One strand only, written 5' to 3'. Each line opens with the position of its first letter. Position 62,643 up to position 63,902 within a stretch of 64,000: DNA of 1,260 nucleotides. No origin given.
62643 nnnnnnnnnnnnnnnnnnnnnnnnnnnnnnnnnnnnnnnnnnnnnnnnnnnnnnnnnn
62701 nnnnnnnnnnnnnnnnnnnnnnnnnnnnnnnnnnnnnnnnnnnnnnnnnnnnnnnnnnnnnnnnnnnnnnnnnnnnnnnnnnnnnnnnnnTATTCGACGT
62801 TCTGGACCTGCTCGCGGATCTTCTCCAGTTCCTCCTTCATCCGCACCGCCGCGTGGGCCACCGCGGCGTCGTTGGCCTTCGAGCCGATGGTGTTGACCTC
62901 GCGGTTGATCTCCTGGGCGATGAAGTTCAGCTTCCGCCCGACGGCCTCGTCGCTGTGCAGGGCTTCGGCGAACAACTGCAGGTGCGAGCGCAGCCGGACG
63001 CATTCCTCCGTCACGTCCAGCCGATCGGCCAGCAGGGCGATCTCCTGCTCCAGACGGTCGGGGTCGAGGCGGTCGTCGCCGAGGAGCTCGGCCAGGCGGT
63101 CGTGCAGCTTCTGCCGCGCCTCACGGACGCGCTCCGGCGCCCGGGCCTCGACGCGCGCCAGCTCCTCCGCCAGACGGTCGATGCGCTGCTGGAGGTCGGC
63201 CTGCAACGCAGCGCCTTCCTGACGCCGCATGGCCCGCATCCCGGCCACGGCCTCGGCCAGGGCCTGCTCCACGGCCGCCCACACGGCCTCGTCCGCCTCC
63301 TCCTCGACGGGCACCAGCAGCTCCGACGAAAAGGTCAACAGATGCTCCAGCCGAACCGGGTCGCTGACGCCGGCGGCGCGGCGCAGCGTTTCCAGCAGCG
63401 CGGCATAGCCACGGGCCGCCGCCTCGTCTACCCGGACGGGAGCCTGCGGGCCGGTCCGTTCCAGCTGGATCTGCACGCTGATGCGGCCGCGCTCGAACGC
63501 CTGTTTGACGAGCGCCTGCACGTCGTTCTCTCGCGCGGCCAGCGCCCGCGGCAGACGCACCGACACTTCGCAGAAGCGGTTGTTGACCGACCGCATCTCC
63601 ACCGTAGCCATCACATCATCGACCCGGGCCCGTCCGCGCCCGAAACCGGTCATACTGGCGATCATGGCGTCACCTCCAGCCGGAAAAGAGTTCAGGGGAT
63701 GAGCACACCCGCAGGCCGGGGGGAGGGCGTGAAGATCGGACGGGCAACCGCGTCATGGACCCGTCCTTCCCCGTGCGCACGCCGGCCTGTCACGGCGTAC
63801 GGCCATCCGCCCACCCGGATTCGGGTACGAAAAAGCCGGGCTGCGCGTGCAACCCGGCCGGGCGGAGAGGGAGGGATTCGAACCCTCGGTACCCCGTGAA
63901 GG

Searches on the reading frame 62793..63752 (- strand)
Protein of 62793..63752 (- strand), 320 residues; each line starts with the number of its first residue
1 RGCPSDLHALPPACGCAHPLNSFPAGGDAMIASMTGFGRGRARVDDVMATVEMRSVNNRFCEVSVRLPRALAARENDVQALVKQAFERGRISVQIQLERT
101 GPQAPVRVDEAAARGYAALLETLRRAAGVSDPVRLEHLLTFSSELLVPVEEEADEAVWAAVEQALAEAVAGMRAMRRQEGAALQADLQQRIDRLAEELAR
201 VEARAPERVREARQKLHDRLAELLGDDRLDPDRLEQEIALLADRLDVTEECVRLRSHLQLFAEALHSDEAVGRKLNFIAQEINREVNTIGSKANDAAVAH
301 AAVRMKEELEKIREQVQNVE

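Call 81: search_protein_families(library=pfam, proteins=[window:62793-63752:-], max_evalue=0.0001)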
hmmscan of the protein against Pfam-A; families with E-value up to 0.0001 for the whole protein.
window:62793-63752:- (320 aa): 2 families
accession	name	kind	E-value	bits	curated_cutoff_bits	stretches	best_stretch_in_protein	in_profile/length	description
PF08340.16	YicC-like_C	-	1.3e-45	154.8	27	1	201-320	1-120/120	Endoribonuclease YicC-like, C-terminal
PF03755.18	YicC-like_N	-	1.1e-41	143.3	25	1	31-184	1-155/156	Endoribonuclease YicC-like, N-terminal region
